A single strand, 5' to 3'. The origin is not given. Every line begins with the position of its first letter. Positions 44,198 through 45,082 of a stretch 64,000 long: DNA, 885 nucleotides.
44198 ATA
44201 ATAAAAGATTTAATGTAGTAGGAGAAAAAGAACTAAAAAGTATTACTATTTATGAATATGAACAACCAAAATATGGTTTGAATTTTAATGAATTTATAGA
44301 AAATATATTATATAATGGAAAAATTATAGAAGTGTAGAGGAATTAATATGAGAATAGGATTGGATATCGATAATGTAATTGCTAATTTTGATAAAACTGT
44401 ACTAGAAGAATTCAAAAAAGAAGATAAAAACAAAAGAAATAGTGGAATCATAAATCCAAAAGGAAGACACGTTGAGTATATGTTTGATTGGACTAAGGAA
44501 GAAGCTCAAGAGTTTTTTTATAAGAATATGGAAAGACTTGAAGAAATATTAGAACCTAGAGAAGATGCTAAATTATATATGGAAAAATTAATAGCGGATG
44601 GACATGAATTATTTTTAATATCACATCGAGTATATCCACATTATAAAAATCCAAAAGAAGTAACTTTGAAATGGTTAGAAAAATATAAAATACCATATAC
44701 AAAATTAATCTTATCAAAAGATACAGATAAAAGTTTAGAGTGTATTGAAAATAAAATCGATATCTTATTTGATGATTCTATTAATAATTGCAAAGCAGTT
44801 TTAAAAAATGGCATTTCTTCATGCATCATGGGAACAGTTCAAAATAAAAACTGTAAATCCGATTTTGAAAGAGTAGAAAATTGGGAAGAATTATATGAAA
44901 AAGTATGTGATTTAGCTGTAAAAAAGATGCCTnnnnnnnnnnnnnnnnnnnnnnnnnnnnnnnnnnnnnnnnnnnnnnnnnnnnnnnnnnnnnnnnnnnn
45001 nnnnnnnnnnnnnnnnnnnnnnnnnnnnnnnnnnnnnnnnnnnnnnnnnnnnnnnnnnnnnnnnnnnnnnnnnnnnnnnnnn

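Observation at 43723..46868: Compact four-gene operon encoding a nucleotide-to-base dismantling pathway, including a nucleotidase::nucleoside-hydrolase fusion and duplicated histidine phosphatases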

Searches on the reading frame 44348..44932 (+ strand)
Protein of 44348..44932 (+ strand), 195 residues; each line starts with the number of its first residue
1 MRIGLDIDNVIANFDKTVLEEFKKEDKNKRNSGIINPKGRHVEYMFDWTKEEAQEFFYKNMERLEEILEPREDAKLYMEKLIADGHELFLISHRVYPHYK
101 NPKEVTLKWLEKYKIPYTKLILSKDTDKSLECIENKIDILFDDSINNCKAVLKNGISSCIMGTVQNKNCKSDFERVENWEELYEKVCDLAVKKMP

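Call 65: search_solved_structures(query=window:44348-44932:+, max_evalue=1, show_alignments=2)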
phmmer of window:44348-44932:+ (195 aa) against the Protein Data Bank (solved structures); distinct sequences matched with E-value up to 1: 2.
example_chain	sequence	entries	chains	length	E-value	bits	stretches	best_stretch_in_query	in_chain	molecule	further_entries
1xpj_A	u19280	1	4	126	0.21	14.5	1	47-124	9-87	hypothetical protein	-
1g6k_A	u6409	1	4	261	0.68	12.9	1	7-50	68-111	GLUCOSE 1-DEHYDROGENASE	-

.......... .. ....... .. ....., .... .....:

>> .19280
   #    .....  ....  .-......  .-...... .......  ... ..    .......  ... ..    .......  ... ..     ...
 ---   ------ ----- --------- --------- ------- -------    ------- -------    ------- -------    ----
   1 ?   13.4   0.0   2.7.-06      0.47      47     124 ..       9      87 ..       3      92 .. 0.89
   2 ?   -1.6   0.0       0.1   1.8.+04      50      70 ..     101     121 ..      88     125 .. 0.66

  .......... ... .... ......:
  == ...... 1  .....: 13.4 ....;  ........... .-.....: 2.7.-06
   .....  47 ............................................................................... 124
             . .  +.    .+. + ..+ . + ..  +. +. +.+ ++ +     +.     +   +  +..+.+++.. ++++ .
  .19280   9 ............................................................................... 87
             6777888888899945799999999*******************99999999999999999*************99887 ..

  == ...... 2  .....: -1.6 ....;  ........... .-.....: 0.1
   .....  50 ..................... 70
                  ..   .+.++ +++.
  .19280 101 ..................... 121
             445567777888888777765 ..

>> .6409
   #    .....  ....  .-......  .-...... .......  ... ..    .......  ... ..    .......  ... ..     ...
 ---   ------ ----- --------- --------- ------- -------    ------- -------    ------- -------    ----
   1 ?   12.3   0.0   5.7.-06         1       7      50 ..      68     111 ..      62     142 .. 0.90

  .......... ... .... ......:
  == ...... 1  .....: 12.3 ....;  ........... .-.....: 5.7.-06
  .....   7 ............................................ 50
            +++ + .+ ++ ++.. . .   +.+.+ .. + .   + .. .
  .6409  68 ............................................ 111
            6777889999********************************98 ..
